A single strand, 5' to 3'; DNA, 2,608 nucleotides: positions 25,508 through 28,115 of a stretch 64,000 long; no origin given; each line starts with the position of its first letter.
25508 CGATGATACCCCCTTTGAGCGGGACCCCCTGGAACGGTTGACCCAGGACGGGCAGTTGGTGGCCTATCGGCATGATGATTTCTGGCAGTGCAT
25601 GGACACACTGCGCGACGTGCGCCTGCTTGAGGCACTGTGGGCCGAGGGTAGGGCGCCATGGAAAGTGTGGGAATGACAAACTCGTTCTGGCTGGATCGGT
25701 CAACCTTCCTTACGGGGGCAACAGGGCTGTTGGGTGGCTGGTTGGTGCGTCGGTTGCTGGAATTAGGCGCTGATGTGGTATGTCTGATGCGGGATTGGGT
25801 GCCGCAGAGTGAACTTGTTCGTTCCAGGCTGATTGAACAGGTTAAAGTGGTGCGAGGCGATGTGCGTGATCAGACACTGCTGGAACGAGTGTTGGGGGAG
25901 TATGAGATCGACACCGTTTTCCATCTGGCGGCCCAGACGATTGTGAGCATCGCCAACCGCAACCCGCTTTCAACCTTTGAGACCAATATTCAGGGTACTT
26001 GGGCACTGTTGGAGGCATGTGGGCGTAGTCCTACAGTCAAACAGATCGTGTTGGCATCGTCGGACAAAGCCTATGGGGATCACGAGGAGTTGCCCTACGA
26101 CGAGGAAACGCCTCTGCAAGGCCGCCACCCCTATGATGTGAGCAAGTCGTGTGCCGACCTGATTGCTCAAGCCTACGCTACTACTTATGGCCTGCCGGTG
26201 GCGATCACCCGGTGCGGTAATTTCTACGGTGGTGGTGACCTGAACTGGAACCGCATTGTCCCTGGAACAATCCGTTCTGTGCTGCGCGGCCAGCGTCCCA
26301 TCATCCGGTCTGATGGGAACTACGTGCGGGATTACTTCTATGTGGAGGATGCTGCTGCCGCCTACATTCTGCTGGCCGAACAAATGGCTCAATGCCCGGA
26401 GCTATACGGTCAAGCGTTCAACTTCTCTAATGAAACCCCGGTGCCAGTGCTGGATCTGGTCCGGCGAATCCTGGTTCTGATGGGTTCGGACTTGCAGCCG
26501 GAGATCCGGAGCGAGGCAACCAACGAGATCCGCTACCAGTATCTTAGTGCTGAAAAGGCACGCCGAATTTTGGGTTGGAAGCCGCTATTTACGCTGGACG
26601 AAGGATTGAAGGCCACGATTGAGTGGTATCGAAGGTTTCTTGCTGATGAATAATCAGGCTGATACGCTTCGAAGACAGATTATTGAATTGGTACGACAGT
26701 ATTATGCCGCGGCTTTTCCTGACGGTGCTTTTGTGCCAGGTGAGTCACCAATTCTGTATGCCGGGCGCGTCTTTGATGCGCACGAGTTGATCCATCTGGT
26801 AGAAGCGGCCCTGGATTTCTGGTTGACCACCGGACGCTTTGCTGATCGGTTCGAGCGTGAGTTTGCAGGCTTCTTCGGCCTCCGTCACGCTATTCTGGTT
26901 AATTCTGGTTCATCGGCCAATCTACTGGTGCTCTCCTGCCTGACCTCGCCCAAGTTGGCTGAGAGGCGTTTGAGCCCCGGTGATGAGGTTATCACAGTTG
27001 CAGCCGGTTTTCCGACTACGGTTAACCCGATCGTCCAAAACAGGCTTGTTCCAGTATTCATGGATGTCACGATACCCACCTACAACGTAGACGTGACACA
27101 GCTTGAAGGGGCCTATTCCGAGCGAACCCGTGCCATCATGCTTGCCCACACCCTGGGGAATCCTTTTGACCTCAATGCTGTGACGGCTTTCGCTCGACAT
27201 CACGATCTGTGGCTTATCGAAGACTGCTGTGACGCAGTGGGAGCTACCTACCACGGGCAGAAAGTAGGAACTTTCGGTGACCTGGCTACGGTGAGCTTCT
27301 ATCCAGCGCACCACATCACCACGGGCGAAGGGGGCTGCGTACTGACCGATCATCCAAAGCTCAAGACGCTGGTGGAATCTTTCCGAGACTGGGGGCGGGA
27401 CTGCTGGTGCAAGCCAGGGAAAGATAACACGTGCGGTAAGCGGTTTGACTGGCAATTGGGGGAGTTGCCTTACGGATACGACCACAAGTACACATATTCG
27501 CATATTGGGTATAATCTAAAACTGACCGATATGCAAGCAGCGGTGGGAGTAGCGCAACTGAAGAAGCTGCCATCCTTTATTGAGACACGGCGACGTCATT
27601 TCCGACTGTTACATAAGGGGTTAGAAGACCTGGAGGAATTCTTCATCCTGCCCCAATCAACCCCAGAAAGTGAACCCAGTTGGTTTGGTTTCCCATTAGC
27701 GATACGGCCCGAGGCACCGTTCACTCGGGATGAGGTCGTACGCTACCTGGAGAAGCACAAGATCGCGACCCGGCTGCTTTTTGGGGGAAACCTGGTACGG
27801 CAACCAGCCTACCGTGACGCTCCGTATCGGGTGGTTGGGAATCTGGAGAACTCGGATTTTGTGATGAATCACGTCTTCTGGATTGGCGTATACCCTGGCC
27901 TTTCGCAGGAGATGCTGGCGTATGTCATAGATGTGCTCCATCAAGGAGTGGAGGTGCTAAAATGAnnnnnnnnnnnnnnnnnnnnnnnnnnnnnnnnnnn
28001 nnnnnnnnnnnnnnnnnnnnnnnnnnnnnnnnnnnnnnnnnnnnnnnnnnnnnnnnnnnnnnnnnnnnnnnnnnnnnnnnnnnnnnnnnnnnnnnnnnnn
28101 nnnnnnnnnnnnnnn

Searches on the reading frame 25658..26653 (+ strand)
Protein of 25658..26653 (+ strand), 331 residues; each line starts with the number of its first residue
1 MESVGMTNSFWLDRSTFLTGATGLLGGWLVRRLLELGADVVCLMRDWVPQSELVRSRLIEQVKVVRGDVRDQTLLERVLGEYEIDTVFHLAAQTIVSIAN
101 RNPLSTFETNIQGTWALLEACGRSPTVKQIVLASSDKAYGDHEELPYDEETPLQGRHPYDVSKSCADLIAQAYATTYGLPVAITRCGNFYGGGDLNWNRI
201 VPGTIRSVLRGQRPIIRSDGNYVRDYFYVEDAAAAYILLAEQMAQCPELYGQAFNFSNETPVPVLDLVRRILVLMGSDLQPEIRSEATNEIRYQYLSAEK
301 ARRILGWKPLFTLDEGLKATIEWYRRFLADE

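Call 40: search_protein_families(library=pfam, proteins=[window:25658-26653:+], max_evalue=0.00001)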
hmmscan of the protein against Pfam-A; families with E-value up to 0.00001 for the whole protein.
window:25658-26653:+ (331 aa): 8 families
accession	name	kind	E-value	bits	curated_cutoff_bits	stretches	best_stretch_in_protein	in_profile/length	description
PF01370.27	Epimerase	-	4.8e-52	177.2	20.9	1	17-245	2-230/240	NAD dependent epimerase/dehydratase family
PF16363.11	GDP_Man_Dehyd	-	4.3e-51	174.8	27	1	18-319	2-331/332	GDP-mannose 4,6 dehydratase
PF02719.21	Polysacc_synt_2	-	4.4e-21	75.8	20.2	1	18-285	3-258/293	Polysaccharide biosynthesis protein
PF01073.25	3Beta_HSD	-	6.2e-21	75.1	22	1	18-280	2-273/280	3-beta hydroxysteroid dehydrogenase/isomerase family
PF07993.18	NAD_binding_4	-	1.1e-15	57.9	20.1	1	18-219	1-241/258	Male sterility protein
PF04321.23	RmlD_sub_bind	-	8.5e-11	41.9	27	1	17-287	4-242/287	RmlD substrate binding domain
PF05368.20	NmrA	-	1.6e-07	31.7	27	1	18-92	7-78/298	NmrA-like family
PF08659.16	KR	-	1.5e-06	28.7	22.6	1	17-140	4-142/180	KR domain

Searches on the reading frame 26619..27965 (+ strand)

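Call 40: search_protein_families(library=pfam, proteins=[window:26619-27965:+], max_evalue=0.00001)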
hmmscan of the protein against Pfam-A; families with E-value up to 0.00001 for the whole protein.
window:26619-27965:+ (448 aa): 1 family
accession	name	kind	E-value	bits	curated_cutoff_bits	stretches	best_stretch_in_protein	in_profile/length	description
PF01041.23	DegT_DnrJ_EryC1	-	3.8e-98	329.5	19.8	1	56-440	6-359/360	DegT/DnrJ/EryC1/StrS aminotransferase family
